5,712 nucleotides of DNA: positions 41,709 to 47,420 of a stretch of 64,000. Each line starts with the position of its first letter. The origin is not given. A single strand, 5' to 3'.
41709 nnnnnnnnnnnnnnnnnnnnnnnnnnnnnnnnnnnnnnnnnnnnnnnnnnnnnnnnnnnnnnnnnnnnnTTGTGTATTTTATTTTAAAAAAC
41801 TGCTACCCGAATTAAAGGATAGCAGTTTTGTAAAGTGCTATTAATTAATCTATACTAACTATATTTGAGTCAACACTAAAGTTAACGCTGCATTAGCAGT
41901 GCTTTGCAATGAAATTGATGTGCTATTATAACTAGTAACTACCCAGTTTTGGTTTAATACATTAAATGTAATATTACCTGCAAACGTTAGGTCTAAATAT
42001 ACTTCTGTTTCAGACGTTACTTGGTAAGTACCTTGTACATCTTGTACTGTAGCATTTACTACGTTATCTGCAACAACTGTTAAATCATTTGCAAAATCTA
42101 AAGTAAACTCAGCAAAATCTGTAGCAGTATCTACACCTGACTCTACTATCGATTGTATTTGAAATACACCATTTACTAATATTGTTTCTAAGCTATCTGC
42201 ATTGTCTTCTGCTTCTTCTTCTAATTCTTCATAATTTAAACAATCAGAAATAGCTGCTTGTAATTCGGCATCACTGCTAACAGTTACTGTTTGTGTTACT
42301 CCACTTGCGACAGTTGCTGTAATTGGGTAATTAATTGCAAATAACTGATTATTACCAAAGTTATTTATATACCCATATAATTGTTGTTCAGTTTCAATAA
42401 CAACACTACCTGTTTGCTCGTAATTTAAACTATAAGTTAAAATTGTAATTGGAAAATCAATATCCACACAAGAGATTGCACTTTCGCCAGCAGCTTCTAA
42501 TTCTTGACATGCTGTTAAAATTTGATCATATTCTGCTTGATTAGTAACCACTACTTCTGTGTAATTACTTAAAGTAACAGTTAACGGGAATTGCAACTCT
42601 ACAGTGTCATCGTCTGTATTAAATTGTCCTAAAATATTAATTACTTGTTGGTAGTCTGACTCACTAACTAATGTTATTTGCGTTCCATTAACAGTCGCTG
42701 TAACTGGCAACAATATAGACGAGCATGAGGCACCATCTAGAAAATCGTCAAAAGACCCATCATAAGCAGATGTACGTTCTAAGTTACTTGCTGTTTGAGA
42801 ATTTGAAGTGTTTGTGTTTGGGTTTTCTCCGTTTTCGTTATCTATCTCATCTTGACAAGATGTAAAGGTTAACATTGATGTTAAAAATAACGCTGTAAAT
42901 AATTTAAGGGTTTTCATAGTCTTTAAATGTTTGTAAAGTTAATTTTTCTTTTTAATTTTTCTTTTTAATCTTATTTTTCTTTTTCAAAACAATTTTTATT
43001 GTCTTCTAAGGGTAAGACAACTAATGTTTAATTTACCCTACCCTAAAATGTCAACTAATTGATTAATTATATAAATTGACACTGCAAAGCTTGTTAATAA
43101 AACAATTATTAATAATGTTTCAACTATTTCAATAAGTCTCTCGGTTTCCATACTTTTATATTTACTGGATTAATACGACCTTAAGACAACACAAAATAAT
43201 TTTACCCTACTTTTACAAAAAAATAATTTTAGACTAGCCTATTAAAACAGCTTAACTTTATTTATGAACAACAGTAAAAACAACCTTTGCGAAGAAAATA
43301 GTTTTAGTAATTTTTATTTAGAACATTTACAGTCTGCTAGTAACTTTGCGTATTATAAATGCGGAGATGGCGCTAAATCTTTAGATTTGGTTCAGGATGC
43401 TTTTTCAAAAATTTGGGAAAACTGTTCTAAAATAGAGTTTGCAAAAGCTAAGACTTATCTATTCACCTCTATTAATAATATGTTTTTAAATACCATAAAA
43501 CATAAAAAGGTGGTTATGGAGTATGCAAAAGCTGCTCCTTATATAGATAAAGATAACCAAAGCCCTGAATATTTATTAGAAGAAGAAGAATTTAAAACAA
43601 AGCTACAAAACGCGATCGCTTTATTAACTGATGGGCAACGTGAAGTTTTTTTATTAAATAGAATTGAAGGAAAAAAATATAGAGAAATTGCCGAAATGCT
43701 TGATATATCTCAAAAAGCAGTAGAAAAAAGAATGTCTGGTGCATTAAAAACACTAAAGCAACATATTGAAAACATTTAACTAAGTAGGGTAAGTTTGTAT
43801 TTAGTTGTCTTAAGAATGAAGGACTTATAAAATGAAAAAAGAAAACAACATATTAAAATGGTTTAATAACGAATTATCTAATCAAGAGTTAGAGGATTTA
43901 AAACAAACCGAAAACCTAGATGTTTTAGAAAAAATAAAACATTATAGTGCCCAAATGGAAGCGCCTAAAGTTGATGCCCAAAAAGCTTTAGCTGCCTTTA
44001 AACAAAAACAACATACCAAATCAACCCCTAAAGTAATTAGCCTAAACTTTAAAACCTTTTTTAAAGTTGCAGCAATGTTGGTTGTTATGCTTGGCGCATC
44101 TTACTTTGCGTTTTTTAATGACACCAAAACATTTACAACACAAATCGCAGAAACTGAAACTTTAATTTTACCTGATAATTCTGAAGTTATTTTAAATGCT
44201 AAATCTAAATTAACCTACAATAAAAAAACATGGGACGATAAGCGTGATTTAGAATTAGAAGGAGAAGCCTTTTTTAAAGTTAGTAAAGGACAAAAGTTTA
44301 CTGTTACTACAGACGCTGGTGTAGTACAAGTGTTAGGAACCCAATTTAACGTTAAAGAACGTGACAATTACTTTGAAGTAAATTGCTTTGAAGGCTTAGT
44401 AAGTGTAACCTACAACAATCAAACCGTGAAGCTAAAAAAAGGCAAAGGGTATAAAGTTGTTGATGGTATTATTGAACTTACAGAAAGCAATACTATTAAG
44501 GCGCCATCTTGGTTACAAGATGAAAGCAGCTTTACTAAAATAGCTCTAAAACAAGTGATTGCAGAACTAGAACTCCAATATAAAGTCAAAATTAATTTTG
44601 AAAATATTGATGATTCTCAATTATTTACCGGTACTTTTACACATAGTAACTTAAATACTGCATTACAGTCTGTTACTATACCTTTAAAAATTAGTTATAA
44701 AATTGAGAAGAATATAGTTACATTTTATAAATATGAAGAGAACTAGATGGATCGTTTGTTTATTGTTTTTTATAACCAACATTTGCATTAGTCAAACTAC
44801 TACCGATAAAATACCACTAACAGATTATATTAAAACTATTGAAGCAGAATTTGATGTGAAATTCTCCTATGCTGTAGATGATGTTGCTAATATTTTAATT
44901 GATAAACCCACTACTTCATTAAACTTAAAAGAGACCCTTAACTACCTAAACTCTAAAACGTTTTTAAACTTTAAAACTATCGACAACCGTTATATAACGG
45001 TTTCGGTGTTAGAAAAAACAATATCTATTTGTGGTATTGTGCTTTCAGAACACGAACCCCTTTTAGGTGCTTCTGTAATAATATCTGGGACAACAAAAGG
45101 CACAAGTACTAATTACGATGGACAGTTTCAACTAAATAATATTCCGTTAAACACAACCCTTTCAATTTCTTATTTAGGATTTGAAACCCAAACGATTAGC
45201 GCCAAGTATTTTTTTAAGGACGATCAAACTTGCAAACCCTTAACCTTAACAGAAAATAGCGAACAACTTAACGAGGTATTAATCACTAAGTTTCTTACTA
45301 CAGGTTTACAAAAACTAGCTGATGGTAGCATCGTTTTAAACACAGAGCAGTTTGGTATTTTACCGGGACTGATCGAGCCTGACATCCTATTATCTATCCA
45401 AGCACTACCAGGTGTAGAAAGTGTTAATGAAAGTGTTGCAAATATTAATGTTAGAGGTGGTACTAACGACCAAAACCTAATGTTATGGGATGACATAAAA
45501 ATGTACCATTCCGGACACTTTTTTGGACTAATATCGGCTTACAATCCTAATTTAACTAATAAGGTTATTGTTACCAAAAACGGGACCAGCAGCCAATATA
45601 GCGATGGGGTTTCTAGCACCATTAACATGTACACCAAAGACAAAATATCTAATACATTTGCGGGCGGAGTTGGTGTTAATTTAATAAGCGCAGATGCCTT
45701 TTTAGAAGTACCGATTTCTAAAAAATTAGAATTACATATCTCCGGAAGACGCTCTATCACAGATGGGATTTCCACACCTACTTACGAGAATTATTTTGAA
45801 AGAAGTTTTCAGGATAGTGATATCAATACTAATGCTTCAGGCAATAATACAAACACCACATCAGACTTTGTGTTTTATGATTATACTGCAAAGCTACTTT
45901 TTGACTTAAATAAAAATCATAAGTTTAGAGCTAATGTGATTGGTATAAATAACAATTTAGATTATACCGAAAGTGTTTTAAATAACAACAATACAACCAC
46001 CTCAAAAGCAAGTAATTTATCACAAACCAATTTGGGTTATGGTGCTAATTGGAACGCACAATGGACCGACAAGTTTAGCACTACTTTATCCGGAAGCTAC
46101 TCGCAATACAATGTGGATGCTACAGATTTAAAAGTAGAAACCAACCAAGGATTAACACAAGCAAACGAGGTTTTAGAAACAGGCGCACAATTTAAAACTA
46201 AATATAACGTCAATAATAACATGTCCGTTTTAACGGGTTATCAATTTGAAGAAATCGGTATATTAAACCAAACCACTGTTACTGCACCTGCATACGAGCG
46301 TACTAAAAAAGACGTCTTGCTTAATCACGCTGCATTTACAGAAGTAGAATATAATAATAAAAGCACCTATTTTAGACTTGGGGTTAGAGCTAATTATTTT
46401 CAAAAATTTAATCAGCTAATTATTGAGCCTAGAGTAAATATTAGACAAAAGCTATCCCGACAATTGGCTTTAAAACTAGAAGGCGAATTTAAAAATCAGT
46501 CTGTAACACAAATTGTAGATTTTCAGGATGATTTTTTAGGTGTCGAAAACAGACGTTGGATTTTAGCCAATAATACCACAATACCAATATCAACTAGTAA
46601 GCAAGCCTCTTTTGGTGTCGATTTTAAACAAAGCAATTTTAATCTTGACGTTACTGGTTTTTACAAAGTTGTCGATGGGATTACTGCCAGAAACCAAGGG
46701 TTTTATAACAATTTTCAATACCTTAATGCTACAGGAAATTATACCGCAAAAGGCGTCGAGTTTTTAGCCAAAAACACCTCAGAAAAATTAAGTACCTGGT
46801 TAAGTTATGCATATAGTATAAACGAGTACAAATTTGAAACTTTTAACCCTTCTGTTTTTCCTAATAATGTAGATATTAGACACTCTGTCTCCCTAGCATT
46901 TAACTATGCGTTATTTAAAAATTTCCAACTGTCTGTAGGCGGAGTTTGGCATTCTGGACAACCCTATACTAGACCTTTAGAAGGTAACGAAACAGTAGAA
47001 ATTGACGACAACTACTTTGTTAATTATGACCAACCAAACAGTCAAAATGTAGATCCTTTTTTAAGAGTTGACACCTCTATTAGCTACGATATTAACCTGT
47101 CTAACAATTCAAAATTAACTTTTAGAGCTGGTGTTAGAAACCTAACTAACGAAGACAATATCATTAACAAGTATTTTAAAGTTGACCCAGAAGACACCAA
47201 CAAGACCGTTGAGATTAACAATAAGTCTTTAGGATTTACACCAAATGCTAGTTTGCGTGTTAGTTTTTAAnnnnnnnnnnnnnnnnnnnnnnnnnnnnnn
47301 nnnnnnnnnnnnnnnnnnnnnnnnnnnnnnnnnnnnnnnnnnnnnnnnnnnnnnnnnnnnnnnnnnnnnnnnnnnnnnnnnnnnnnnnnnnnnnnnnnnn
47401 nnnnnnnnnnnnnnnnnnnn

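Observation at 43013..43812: Exact bipartite motif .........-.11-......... three times around the ECF sigma: a readable ECF promoter and mini-regulon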

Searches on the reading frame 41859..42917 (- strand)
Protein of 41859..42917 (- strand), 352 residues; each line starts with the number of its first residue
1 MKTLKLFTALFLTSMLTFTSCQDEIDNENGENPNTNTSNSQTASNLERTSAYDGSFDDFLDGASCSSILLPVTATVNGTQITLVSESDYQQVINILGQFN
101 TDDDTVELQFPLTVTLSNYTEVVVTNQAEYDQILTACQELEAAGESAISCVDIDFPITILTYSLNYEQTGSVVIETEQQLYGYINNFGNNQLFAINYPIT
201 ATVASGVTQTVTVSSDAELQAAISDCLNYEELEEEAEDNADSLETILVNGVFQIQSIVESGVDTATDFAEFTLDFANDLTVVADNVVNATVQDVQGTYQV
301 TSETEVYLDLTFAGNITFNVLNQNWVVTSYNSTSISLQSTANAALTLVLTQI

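Call 4: search_protein_families(library=pfam, proteins=[window:41859-42917:-], max_evalue=0.01)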
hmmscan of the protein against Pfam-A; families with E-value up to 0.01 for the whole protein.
window:41859-42917:- (352 aa): 0 families

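Call 32: search_protein_families(library=ncbifam, proteins=[window:41859-42917:-], max_evalue=0.01)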
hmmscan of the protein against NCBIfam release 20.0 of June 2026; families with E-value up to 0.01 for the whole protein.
window:41859-42917:- (352 aa): 0 families

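Call 36: find_related_loci(query=window:41859-42917:-, collection=genome_contigs, flank=4000)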
Query window:41859-42917:- (352 aa) in genome_contigs; peptide patterns used: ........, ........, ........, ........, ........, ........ (x = any residue, [..] = any of these).
117 stretches matched a pattern; 40 encode a relative of the query (tblastn E <= 1e-3); 40 distinct loci.
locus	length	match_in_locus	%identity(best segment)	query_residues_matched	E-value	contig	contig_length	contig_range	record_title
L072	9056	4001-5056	77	1-352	0e+0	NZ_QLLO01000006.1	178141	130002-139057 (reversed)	Olleya aquimaris strain DSM 24464 LY08DRAFT_scaffold00006.6, whole genome shotgun sequence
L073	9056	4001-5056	75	1-352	1e-177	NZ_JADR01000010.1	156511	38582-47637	Olleya marilimosa CAM030 M890DRAFT_scaffold00009.9_C, whole genome shotgun sequence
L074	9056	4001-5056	73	1-352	2e-175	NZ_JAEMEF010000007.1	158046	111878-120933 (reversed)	Olleya sediminilitoris strain YSTF-M6 7, whole genome shotgun sequence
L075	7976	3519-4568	68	1-352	5e-162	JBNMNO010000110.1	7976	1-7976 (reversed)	MAG: Mariniflexile sp. isolate 3300055475_18 Ga0535646_0008424, whole genome shotgun sequence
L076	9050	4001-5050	67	1-352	1e-159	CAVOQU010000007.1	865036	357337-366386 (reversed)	MAG: uncultured Flavobacteriaceae bacterium isolate MFD09964.bin.1.347 genome assembly, contig: contig_3528, whole genom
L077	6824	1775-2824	64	1-352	6e-154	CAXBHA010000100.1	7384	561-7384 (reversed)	MAG TPA_asm: uncultured Yeosuana sp. isolate ERR2762172_binner13_Refined_20 genome assembly, contig: ERZ3421874.4922, wh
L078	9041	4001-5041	66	1-352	6e-154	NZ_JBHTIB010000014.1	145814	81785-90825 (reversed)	Mariniflexile aquimaris strain CCUG 60529 GCM70027553_19, whole genome shotgun sequence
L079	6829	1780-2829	66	1-352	7e-152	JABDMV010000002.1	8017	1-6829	MAG: Flaviramulus sp. isolate SS_bin_110 k127_974636, whole genome shotgun sequence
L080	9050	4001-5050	65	1-352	8e-152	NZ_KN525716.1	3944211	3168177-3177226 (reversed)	Wocania ichthyoenteri Th78 Scaffold1, whole genome shotgun sequence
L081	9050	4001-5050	65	1-352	1e-151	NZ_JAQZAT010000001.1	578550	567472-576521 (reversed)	Flavivirga sp. 57AJ16 Scaffold1, whole genome shotgun sequence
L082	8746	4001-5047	68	1-351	9e-151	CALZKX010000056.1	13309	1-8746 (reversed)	MAG: uncultured Flavobacteriaceae bacterium isolate FO_M_Bacteroidota_03 genome assembly, contig: k127_21950, whole geno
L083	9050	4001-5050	68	1-352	4e-150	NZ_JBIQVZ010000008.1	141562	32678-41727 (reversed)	Mariniflexile sp. HMF6888 8, whole genome shotgun sequence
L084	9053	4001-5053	66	1-351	2e-149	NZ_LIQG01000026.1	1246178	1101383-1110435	Lacinutrix mariniflava strain AKS432 ctg7180000000641, whole genome shotgun sequence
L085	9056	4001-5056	68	1-352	3e-149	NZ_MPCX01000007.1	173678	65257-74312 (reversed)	MAG: Lacinutrix sp. MedPE-SW Lacinutrix-sp-MedPE-SW-C7, whole genome shotgun sequence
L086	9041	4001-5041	64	1-352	3e-149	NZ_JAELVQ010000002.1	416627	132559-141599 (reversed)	Snuella sedimenti strain CAU 1569 contig2, whole genome shotgun sequence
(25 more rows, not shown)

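Call 48: predict_structure(alignment_id=A1)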
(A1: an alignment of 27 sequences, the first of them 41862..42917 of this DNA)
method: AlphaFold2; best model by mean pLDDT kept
length: 352 residues; sequences in the alignment: 27
mean_pLDDT: 65.9   pTM: 0.53
mean pLDDT of the five models: 65.9, 61.0, 58.0, 56.4, 56.2
residues with pLDDT >= 90: 10; 70-90: 152; 50-70: 114; < 50: 76
segments of 3 or more residues with pLDDT < 50: 1-32, 53-66, 89-104, 142-144, 302-306, 315-319
pLDDT, mean of each block of 10 residues (from residue 1): 41 36 36 67 83 42 49 66 60 40 55 65 75 61 59 88 73 84 80 88 78 89 83 69 74 75 67 71 67 66 51 50 69 78 76 46
secondary structure, 60 per line:
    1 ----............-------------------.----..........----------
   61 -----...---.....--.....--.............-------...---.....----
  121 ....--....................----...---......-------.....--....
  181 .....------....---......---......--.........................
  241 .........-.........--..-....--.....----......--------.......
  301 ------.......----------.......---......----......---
elements in order: H5-16 H41-50 E66-68 E72-76 E79-83 H86-98 E106-108 E112-116 E121-124 H127-146 E151-153 E157-162 E170-174 H177-185 E192-195 E199-204 E208-213 H216-249 E251-259 H265-268 E271-275 E280-285 E294-300 E307-313 E324-330 E334-339 E344-349

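Call 52: fold_search(model_id=the predicted structure, library=pdb)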
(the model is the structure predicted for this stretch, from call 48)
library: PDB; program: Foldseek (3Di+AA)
matches with E <= 10: 732; with E <= 0.001: 0
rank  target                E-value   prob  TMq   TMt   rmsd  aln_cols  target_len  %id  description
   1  8alo_B                1.2e-03  1.00  0.20  0.44   8.6       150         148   13  Heterodimer formation of sensory domains of Vibrio cholerae regulators ToxR and ToxS (released 2023-09-13)
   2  7kv6_AAA              3.8e-03  0.93  0.20  0.26  15.6       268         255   12  Surface glycan-binding protein B from Bacteroides fluxus in complex with mixed-linkage glucotriose (released 2021-02-17)
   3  2la7_MODEL_1_A        4.0e-03  1.00  0.24  0.51   4.8       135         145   12  NMR structure of the protein YP_557733.1 from Burkholderia xenovorans (released 2011-03-30)
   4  9jwr_C                5.0e-03  0.99  0.19  0.32  11.5       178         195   13  Crystal structure of Oryza sativa fibrillin 5 (released 2025-12-17)
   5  9jwr_A                5.5e-03  1.00  0.21  0.34  12.1       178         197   13  Crystal structure of Oryza sativa fibrillin 5 (released 2025-12-17)
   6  9jwr_B                6.5e-03  1.00  0.21  0.36  11.0       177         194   12  Crystal structure of Oryza sativa fibrillin 5 (released 2025-12-17)
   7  5csl_B                6.5e-03  0.44  0.16  0.04  25.6       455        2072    7  Crystal structure of the 500 kD yeast acetyl-CoA carboxylase holoenzyme dimer (released 2015-10-28)
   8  7kv7_AAA              8.0e-03  0.87  0.20  0.27  15.7       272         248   10  Surface glycan-binding protein B from Bacteroides fluxus in complex with laminaritriose (released 2021-02-17)
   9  4qrl                  1.4e-02  1.00  0.24  0.66   3.4       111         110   13  Crystal structure of a lipocalin-like protein (BACUNI_01346) from Bacteroides uniformis ATCC 8492 at 1.79 A resolution (released 2014-08-27)
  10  5byp_A                1.6e-02  1.00  0.23  0.62   3.2       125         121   10  Crystal structure of an uncharacterized protein (BACEGG_01585) from Bacteroides eggerthii DSM 20697 at 2.60 A resoluti (released 2015-07-08)
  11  8u2f_B                2.7e-02  1.00  0.20  0.49   7.7       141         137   11  Vibrio parahaemolyticus ToxS periplasmic domain (released 2024-09-11)
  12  6djk_A                3.2e-02  0.15  0.10  0.09  18.9       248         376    7  Structure of DNA polymerase III subunit beta from Rickettsia typhi in complex with a natural product (released 2019-05-29)
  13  1sy0                  3.6e-02  0.95  0.18  0.30   6.7       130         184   11  1.15 A Crystal Structure of T121V Mutant of Nitrophorin 4 from Rhodnius Prolixus (released 2004-06-08)
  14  4gzv_A                4.0e-02  0.99  0.20  0.44   6.8       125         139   13  Crystal structure of a lipocalin family protein (BACOVA_00364) from Bacteroides ovatus ATCC 8483 at 1.95 A resolution (released 2012-11-07)
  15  2ofr                  4.0e-02  0.96  0.19  0.31   6.7       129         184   12  1.00 A Crystal Structure Of V36A/D129A/L130A Mutant of Nitrophorin 4 From Rhodnius Prolixus Complexed With Nitric Oxide  (released 2008-01-08)
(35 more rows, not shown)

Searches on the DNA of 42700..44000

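Call 61: search_rna_families(source=window, start=42700, end=44000, threshold=evalue, max_evalue=1)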
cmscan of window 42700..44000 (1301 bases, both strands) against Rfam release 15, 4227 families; matches with E-value up to 1: 0.
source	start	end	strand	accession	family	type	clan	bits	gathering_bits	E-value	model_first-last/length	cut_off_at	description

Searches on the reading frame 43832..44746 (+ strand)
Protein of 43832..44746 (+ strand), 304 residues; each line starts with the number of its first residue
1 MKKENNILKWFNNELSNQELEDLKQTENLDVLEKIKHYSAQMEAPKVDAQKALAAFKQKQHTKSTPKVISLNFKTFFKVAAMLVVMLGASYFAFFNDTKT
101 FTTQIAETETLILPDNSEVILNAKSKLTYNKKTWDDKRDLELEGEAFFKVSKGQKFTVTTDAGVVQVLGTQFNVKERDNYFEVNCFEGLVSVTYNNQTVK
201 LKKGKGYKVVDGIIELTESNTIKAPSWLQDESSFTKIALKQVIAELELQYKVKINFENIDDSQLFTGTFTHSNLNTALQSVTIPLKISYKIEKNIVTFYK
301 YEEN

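Call 4: search_protein_families(library=pfam, proteins=[window:43832-44746:+], max_evalue=0.01)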
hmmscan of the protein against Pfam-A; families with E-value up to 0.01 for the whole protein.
window:43832-44746:+ (304 aa): 2 families
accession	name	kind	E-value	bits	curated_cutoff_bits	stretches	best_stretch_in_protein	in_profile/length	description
PF04773.18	FecR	-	4.1e-20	72.5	24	1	101-190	3-96/97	FecR protein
PF16344.10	FecR_C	-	8.6e-09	35.8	24.4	1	233-297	3-69/70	FecR, C-terminal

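Call 32: search_protein_families(library=ncbifam, proteins=[window:43832-44746:+], max_evalue=0.01)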
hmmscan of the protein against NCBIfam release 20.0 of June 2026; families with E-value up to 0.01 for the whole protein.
window:43832-44746:+ (304 aa): 4 families
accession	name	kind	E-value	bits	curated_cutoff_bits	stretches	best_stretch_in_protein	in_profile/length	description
NF007296.1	PRK09774.1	equivalog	8.2e-10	38.3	385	1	102-289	108-302/313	ferric citrate uptake sigma factor regulator FecR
NF047849.1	Lsa33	exception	2.8e-05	23.5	420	1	114-201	84-173/310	surface adhesin Lsa33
NF047528.1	LIMLP_03685_anti-sigma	equivalog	0.0016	17.7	200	0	10-101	4-91/347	LIMLP_03685 family anti-sigma factor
TIGR02745.1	ccoG_rdxA_fixG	equivalog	0.0039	16.2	316.7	1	46-172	273-399/435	cytochrome c oxidase accessory protein CcoG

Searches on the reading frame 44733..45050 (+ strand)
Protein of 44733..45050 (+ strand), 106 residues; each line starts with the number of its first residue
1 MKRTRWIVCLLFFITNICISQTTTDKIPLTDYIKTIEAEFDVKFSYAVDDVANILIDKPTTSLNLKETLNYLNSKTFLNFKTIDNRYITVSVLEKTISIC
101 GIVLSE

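Call 64: search_protein_families(library=pfam, proteins=[window:44733-45050:+], max_evalue=10)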
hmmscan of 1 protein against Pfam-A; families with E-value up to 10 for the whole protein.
window:44733-45050:+ (106 aa): 2 families
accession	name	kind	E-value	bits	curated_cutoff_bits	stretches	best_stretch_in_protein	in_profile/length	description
PF16344.10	FecR_C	-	0.00013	22.4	24.4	1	25-90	5-70/70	FecR, C-terminal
PF12950.13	TaqI_C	-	0.028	15.1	26.5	1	24-77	39-90/118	TaqI-like C-terminal specificity domain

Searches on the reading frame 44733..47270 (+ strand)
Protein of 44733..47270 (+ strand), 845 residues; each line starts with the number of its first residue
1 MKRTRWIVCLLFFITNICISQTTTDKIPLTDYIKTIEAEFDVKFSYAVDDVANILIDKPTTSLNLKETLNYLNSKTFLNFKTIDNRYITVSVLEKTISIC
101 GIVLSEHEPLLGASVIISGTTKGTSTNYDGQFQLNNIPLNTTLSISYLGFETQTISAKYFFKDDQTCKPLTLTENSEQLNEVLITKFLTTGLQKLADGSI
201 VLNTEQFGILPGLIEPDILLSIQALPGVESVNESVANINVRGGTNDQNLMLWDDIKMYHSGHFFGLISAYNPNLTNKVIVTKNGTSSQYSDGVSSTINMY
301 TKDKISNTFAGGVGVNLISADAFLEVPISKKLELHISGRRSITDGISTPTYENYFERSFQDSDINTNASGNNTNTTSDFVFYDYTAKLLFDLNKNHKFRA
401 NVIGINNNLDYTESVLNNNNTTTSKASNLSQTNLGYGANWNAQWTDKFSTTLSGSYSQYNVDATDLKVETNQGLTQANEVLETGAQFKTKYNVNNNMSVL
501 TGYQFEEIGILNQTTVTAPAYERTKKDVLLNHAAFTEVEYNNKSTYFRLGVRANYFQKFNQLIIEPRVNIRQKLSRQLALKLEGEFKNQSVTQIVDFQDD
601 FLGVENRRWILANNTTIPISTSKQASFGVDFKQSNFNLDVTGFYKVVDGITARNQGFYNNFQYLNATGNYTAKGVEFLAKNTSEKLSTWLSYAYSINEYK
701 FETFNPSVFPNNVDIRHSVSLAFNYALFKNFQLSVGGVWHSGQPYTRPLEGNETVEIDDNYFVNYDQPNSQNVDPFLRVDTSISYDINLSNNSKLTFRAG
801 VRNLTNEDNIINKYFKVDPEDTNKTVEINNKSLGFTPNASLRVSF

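Call 4: search_protein_families(library=pfam, proteins=[window:44733-47270:+], max_evalue=0.01)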
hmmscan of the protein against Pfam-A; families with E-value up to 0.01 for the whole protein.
window:44733-47270:+ (845 aa): 6 families
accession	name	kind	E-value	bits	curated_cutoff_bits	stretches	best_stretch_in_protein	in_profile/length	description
PF13715.12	CarbopepD_reg_2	-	9.5e-17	61.3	32.2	1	99-183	1-87/88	CarboxypepD_reg-like domain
PF00593.30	TonB_dep_Rec_b-barrel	-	3.5e-11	44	27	1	366-804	6-436/436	TonB dependent receptor-like, beta-barrel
PF13620.12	CarboxypepD_reg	-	5.6e-08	33.5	32.3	1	99-156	2-65/82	Carboxypeptidase regulatory-like domain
PF07715.20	Plug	-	2.5e-05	25.2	23.9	1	222-292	29-102/107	TonB-dependent Receptor Plug Domain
PF16344.10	FecR_C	-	0.0079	16.6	24.4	1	25-90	5-70/70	FecR, C-terminal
PF06629.18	MipA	-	0.0091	16.6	24.2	0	434-465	170-201/221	MltA-interacting protein MipA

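Call 32: search_protein_families(library=ncbifam, proteins=[window:44733-47270:+], max_evalue=0.01)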
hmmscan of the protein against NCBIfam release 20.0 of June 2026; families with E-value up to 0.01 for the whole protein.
window:44733-47270:+ (845 aa): 1 family
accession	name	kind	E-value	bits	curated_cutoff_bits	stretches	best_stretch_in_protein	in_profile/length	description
TIGR04056.1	OMP_RagA_SusC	subfamily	1.2e-18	66.9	368.25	1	99-272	3-172/981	SusC/RagA family TonB-linked outer membrane protein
